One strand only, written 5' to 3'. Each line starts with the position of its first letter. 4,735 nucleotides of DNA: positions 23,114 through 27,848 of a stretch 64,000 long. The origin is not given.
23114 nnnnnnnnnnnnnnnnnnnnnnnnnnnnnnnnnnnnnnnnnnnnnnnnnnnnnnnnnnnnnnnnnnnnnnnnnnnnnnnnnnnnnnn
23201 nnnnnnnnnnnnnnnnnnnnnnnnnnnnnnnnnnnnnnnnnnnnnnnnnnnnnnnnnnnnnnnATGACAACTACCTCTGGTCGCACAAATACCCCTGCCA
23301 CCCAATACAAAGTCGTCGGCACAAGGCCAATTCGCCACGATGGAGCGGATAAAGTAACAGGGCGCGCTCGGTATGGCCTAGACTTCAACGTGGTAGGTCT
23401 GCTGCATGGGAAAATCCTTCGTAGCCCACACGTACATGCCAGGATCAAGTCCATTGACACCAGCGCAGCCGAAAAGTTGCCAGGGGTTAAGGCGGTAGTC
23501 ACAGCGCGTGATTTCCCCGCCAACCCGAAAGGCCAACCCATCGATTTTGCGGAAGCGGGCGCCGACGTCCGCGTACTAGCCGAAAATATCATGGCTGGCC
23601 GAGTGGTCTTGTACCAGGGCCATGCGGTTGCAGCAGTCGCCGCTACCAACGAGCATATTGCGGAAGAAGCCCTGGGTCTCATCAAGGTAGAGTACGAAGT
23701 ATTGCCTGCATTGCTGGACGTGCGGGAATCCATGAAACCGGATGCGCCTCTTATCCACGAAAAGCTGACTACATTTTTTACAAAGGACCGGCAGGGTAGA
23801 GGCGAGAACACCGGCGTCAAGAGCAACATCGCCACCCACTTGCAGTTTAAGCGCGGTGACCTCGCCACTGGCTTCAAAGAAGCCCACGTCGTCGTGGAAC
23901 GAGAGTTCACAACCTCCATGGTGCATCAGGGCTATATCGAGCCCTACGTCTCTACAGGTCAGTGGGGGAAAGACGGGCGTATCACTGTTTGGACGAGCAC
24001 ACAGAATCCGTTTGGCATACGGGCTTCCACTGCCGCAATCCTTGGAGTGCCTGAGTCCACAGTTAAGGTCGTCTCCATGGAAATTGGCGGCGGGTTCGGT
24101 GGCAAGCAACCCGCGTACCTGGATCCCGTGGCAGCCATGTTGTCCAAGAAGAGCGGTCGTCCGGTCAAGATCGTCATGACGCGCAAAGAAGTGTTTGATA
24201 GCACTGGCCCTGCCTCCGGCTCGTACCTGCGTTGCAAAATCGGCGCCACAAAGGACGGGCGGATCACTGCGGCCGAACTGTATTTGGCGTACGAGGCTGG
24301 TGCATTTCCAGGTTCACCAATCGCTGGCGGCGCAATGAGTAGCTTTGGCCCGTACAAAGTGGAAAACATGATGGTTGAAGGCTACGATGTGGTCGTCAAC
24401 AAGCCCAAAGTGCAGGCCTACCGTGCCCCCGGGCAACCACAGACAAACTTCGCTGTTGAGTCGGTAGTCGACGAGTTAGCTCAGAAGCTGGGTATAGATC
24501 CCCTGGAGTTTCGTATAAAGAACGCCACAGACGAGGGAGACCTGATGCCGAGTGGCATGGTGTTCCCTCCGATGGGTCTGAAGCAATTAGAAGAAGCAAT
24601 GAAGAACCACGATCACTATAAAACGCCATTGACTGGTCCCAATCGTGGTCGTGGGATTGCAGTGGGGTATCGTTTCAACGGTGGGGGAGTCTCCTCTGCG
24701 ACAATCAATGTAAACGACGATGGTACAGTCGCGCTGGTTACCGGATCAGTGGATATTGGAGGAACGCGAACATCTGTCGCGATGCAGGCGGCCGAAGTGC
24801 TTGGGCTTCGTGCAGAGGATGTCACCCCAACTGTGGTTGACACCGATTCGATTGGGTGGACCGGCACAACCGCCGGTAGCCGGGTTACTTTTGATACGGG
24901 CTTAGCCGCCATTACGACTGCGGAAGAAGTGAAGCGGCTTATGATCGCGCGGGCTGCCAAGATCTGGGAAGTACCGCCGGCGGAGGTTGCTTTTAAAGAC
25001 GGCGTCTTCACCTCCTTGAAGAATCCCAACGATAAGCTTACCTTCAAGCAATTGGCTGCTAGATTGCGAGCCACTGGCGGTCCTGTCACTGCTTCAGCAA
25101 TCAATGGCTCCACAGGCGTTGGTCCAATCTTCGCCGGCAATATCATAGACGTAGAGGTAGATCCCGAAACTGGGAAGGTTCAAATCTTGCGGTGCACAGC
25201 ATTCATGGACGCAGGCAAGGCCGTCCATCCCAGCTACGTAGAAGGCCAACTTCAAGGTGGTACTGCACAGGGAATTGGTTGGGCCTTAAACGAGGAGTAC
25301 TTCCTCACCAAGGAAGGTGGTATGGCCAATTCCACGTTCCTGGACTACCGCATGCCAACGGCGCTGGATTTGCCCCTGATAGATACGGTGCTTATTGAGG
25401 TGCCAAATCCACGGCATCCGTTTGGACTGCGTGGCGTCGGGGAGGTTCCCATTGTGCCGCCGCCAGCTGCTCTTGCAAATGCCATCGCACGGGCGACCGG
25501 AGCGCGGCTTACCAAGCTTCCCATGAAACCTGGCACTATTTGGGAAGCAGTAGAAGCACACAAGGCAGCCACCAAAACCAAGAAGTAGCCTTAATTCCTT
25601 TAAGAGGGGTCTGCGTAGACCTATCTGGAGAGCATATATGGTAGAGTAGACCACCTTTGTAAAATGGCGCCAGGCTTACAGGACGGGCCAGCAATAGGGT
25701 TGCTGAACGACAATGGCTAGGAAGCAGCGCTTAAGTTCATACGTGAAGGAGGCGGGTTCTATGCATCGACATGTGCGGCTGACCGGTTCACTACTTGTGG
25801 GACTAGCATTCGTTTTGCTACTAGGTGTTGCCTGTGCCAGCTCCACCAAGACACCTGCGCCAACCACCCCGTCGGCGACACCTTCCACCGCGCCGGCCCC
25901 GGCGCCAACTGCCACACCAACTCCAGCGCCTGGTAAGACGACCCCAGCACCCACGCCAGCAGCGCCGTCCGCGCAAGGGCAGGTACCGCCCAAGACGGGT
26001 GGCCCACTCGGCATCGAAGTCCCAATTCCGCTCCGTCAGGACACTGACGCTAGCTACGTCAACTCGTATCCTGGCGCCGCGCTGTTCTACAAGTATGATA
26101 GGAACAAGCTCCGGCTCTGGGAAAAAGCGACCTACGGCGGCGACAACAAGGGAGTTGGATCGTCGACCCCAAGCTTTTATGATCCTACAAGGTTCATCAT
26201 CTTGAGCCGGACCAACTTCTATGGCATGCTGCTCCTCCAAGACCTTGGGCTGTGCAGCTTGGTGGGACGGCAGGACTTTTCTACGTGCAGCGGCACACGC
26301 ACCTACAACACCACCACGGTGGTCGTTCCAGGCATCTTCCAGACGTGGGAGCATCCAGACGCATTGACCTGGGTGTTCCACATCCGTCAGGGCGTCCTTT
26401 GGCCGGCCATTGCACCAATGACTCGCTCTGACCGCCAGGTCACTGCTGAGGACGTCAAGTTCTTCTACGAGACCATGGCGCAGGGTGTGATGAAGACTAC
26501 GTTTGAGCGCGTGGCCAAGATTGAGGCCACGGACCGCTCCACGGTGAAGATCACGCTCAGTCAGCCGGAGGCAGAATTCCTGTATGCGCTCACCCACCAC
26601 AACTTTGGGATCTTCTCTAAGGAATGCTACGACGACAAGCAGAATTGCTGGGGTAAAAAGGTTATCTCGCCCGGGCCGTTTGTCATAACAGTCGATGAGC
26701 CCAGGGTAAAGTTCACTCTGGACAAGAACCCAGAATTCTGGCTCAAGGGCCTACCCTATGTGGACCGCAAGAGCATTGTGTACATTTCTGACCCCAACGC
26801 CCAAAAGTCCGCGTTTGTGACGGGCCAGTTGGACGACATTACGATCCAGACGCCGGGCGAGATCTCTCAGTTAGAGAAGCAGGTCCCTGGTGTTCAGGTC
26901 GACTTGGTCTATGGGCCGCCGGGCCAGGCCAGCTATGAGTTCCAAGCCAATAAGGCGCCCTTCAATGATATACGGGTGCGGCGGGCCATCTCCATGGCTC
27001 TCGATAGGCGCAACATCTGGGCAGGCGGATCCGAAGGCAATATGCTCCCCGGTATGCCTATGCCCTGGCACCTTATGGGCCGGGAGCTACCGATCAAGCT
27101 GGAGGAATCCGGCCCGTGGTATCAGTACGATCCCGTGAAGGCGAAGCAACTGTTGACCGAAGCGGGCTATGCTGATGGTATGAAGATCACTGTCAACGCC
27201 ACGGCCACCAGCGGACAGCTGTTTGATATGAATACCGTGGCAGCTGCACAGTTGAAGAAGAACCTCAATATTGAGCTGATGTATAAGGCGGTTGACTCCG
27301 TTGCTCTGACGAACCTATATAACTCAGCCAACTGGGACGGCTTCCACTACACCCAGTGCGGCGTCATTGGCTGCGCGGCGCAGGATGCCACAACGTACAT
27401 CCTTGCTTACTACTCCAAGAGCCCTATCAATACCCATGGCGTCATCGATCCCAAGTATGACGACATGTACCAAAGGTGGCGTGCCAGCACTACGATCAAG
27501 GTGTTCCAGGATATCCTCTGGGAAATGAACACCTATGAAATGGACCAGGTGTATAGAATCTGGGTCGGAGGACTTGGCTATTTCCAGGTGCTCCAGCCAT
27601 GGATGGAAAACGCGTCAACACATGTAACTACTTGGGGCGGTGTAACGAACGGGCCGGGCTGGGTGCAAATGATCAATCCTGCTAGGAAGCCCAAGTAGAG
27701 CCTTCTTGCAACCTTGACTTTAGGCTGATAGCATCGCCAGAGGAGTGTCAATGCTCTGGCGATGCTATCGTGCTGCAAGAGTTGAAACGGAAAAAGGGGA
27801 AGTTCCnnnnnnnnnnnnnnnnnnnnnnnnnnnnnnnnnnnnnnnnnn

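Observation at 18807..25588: Two orphan molybdenum-hydroxylase large-subunit paralogs in tandem; the only FAD and 2Fe-2S subunit genes lie about 23 kb away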

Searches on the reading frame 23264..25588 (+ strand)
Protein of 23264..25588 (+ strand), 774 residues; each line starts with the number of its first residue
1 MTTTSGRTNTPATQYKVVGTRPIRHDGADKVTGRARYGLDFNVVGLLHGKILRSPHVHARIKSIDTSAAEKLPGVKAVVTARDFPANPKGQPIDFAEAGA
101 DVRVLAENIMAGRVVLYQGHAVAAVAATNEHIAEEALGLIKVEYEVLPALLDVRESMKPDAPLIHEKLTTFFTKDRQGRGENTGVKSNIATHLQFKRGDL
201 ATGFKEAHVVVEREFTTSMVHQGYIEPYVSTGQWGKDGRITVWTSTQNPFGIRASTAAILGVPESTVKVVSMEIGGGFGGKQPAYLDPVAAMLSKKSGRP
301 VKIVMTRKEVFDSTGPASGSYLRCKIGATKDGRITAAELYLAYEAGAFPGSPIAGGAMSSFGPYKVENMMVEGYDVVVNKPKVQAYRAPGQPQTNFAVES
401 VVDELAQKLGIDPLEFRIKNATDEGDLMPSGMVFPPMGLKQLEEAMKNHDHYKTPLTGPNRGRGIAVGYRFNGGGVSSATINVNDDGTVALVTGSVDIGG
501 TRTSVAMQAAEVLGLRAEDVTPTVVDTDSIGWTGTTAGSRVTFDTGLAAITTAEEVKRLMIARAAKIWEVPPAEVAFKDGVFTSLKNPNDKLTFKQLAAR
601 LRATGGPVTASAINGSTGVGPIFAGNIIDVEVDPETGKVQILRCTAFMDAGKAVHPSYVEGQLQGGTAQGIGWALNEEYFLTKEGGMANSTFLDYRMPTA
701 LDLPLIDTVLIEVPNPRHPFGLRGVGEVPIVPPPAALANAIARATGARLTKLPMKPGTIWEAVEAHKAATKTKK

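Call 4: search_protein_families(library=pfam, proteins=[window:23264-25588:+])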
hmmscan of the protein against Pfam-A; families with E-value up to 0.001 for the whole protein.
window:23264-25588:+ (774 aa): 3 families
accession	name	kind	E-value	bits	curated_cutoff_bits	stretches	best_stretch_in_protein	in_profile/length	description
PF02738.23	MoCoBD_1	-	1.3e-72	244.3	27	1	186-421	6-244/244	Molybdopterin cofactor-binding domain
PF20256.3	MoCoBD_2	-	6.1e-59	200.3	27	1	460-704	24-283/283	Molybdopterin cofactor-binding domain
PF01315.27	Ald_Xan_dh_C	-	5e-28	98.1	31.3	1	32-148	1-110/110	Aldehyde oxidase and xanthine dehydrogenase, a/b hammerhead domain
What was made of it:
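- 23264..25588 (+): L2: Mo-cofactor-binding catalytic (large) subunit, 774 aa, of the L2-type detached lineage. Pfam (call 4).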

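Call 21: search_protein_families(library=ncbifam, proteins=[window:23264-25585:+], max_evalue=0.00001)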
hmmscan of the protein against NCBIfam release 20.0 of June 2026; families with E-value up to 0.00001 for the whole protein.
window:23264-25585:+ (774 aa): 13 families
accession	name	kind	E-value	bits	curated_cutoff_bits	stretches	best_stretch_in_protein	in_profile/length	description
NF043082.1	XdhA_XDHase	equivalog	1.6e-137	459.7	780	1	18-766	1-755/758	xanthine dehydrogenase subunit XdhA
TIGR03194.1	4hydrxCoA_A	equivalog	4.3e-136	455.3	994.55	1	25-762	4-745/746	4-hydroxybenzoyl-CoA reductase subunit alpha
NF007426.0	PRK09970.1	equivalog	2.2e-131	439.4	916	1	14-763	2-755/761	xanthine dehydrogenase molybdenum-binding subunit XdhA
NF041018.1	glyceraldDH_alpha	equivalog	5.9e-113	378.7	790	1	18-759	3-740/741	glyceraldehyde dehydrogenase subunit alpha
TIGR03196.1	pucD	equivalog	6.4e-108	362.1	783.65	1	21-757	5-752/763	xanthine dehydrogenase subunit D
NF045668.1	pterin_aldehy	equivalog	5.3e-96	322.6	1100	1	13-763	170-904/905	molybdopterin-dependent aldehyde oxidoreductase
TIGR03311.1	Se_dep_XDH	equivalog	4.2e-92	309.6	830.45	1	12-755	155-842/848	selenium-dependent xanthine dehydrogenase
NF040766.1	CODH_aero_grp5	exception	1.2e-90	304.8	950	2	16-598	3-591/785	aerobic carbon-monoxide dehydrogenase large subunit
TIGR02416.1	CO_dehy_Mo_lg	equivalog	6.9e-90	302.3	991.15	2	31-421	6-394/770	aerobic carbon-monoxide dehydrogenase large subunit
NF041671.1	peri_hyde_PaoC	equivalog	2.9e-87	293.8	1180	1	7-755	7-723/735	aldehyde oxidoreductase molybdenum-binding subunit PaoC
TIGR03313.1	Se_sel_red_Mo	hypoth_equivalog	6.4e-81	272.3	1101.9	1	15-763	165-949/951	molybdopterin-dependent oxidoreductase Mo/Fe-S-binding subunit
TIGR02965.1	xanthine_xdhB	equivalog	2.1e-75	254.4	849.5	2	189-748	138-736/758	xanthine dehydrogenase molybdopterin binding subunit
TIGR02969.1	mam_aldehyde_ox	subfamily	2.1e-34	118.3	1912.3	1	21-706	578-1239/1330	aldehyde oxidase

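Call 37: find_homologous_proteins(query=window:23264-25585:+, max_evalue=1e-20)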
Query window:23264-25585:+ (774 aa): 8000 proteins with E <= 1e-20 among 8000 candidates; the best 120 are listed.
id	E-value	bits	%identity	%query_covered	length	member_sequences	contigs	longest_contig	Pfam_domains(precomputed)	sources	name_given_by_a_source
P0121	0.0e+0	1734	100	100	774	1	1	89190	PF02738.24,PF20256.4,PF01315.28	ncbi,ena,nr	ncbi:MAG: xanthine dehydrogenase family protein molybdopterin-binding subunit [Dehalococcoidia bacte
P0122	0.0e+0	1322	74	100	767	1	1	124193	PF02738.24,PF20256.4,PF01315.28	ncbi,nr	ncbi:MAG: xanthine dehydrogenase family protein molybdopterin-binding subunit [Dehalococcoidia bacte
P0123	0.0e+0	1286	73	99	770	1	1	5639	PF02738.24,PF20256.4,PF01315.28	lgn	-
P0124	0.0e+0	1283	73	100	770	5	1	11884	PF02738.24,PF20256.4,PF01315.28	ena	-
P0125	0.0e+0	1274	73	100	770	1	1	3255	PF02738.24,PF20256.4,PF01315.28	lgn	-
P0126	0.0e+0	1255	72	100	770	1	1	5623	PF02738.24,PF20256.4,PF01315.28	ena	-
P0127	0.0e+0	1244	71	99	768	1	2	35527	PF02738.24,PF20256.4,PF01315.28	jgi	jgi:CO/xanthine dehydrogenase Mo-binding subunit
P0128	0.0e+0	1227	70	99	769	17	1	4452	PF02738.24,PF20256.4,PF01315.28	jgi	jgi:xanthine dehydrogenase molybdenum-binding subunit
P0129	0.0e+0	1222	70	99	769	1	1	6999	PF02738.24,PF20256.4,PF01315.28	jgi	jgi:CO/xanthine dehydrogenase Mo-binding subunit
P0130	0.0e+0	1211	69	99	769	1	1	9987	PF02738.24,PF20256.4,PF01315.28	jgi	jgi:xanthine dehydrogenase molybdenum-binding subunit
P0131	0.0e+0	1204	69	99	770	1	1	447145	PF02738.24,PF20256.4,PF01315.28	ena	-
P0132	0.0e+0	1202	69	99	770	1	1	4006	PF02738.24,PF20256.4,PF01315.28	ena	-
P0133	0.0e+0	1202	69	99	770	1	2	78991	PF02738.24,PF20256.4,PF01315.28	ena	-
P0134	0.0e+0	1202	69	99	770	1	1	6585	PF02738.24,PF20256.4,PF01315.28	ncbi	-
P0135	0.0e+0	1200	70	99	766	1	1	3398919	PF02738.24,PF20256.4,PF01315.28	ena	-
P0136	0.0e+0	1198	70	97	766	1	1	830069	PF02738.24,PF20256.4,PF01315.28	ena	-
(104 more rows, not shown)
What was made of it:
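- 23264..25588 (+): Orthologues reach 66-74% identity (call 37).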

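Call 38: find_encoding_contigs(protein=P0122, flank=10000, max_places=1)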
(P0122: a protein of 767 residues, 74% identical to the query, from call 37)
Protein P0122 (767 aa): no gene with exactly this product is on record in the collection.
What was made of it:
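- Tried and rejected: The look-up of the closest L2 orthologue, P0122, found no record (call 38).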

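Call 39: find_encoding_contigs(protein=P0135, flank=10000, max_places=1)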
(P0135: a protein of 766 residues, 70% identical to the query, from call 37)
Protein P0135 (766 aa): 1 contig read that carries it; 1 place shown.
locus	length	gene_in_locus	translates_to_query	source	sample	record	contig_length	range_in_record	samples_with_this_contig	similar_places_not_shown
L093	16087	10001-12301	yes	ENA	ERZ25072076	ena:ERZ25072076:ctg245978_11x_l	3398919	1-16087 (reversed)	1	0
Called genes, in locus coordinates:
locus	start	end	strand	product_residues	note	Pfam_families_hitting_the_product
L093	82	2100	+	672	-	PF20091:Abhydrolase_10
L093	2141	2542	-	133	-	PF05942:PaREP1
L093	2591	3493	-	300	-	PF00248:Aldo_ket_red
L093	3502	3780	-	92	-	PF07798:CCDC90-like (faint)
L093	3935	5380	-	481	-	PF07719:TPR_2 (faint), PF13424:TPR_12 (faint), PF13428:TPR_14 (faint), PF14559:TPR_19 (faint)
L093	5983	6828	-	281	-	-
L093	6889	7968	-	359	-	PF00296:Bac_luciferase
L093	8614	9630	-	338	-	PF00296:Bac_luciferase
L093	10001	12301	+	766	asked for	PF01315:Ald_Xan_dh_C, PF02738:MoCoBD_1, PF20256:MoCoBD_2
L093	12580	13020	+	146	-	-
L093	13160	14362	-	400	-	PF00296:Bac_luciferase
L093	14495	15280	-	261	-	PF00561:Abhydrolase_1, PF00975:Thioesterase (faint), PF12146:Hydrolase_4, PF12697:Abhydrolase_6, PF00561:Abhydrolase_1 (weak)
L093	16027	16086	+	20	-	?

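Call 40: find_encoding_contigs(protein=P0131, flank=10000, max_places=1)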
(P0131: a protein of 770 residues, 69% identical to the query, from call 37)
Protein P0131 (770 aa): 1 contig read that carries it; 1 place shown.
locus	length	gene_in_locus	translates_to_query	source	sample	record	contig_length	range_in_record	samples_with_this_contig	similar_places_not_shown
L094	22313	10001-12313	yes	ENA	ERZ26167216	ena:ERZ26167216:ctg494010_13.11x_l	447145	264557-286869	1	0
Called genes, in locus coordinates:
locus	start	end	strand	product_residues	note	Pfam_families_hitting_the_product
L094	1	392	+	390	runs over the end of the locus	-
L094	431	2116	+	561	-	PF11028:TMEM260_N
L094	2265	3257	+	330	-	PF00890:FAD_binding_2 (faint), PF07992:Pyr_redox_2, PF13738:Pyr_redox_3, PF00070:Pyr_redox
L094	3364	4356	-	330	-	PF01073:3Beta_HSD, PF01370:Epimerase, PF02719:Polysacc_synt_2, PF04321:RmlD_sub_bind, PF05368:NmrA, PF13460:NAD_binding_10, PF16363:GDP_Man_Dehyd, PF07993:NAD_binding_4 (weak)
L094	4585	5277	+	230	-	-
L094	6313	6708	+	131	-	PF01641:SelR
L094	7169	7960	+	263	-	PF00872:Transposase_mut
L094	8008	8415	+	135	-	PF00872:Transposase_mut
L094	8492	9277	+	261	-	PF00378:ECH_1, PF16113:ECH_2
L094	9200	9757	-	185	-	-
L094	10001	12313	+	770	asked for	PF01315:Ald_Xan_dh_C, PF02738:MoCoBD_1, PF20256:MoCoBD_2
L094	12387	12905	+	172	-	-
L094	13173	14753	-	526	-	PF13451:zf_Tbcl, PF23477:zf_Tbcl_2, PF00270:DEAD, PF00271:Helicase_C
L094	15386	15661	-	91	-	-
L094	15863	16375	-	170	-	PF00160:Pro_isomerase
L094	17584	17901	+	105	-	-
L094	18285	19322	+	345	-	PF00091:Tubulin, PF12327:FtsZ_C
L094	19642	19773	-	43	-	-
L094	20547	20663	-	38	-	-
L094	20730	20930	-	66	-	-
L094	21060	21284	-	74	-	-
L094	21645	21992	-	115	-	-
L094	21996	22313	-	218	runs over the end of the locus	PF07355:GRDB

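Call 61: find_encoding_contigs(protein=P0136, flank=10000, max_places=1)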
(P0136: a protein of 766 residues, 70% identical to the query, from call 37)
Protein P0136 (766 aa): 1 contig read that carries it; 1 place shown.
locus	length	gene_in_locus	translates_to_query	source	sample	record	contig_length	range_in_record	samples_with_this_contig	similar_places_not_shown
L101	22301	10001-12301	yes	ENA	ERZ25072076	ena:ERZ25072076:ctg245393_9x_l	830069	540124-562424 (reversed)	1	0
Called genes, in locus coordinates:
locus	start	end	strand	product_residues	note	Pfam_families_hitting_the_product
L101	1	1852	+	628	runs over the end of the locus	PF20091:Abhydrolase_10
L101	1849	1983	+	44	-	-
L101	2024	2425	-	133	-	PF05942:PaREP1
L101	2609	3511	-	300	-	PF00248:Aldo_ket_red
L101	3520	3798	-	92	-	PF07798:CCDC90-like (faint)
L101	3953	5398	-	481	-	PF07719:TPR_2 (faint), PF13424:TPR_12 (faint), PF13428:TPR_14 (faint), PF14559:TPR_19 (faint)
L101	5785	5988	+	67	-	-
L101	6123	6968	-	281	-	-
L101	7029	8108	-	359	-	PF00296:Bac_luciferase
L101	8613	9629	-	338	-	PF00296:Bac_luciferase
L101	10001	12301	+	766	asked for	PF01315:Ald_Xan_dh_C, PF02738:MoCoBD_1, PF20256:MoCoBD_2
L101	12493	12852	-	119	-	PF13650:Asp_protease_2 (weak), PF13975:gag-asp_proteas (weak)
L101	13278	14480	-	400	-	PF00296:Bac_luciferase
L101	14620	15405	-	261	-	PF00561:Abhydrolase_1, PF12146:Hydrolase_4, PF12697:Abhydrolase_6, PF00561:Abhydrolase_1 (weak)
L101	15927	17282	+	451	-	PF07690:MFS_1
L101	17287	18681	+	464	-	PF07690:MFS_1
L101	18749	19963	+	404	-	PF07690:MFS_1, PF13347:MFS_2 (faint), PF07690:MFS_1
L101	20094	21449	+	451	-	PF07690:MFS_1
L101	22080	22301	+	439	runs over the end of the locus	PF07690:MFS_1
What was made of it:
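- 23264..25588 (+): Three orthologue contexts are all solo (calls 39, 40, 61).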

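Call 90: search_protein_families(library=pfam, proteins=[L094:12387-12905:+, L093:12580-13020:+], max_evalue=0.01)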
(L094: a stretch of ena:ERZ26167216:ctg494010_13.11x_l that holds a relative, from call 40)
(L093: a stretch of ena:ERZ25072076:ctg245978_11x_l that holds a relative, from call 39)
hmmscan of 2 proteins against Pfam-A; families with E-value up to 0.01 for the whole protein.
L094:12387-12905:+ (172 aa): 0 families

L093:12580-13020:+ (146 aa): 0 families

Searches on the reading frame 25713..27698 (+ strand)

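Call 4: search_protein_families(library=pfam, proteins=[window:25713-27698:+])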
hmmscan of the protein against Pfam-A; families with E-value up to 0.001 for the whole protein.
window:25713-27698:+ (661 aa): 1 family
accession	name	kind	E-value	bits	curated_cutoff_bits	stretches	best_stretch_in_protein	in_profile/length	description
PF00496.27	SBP_bac_5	-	1.5e-56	192.6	32.4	1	204-542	2-340/368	Bacterial extracellular solute-binding proteins, family 5 Middle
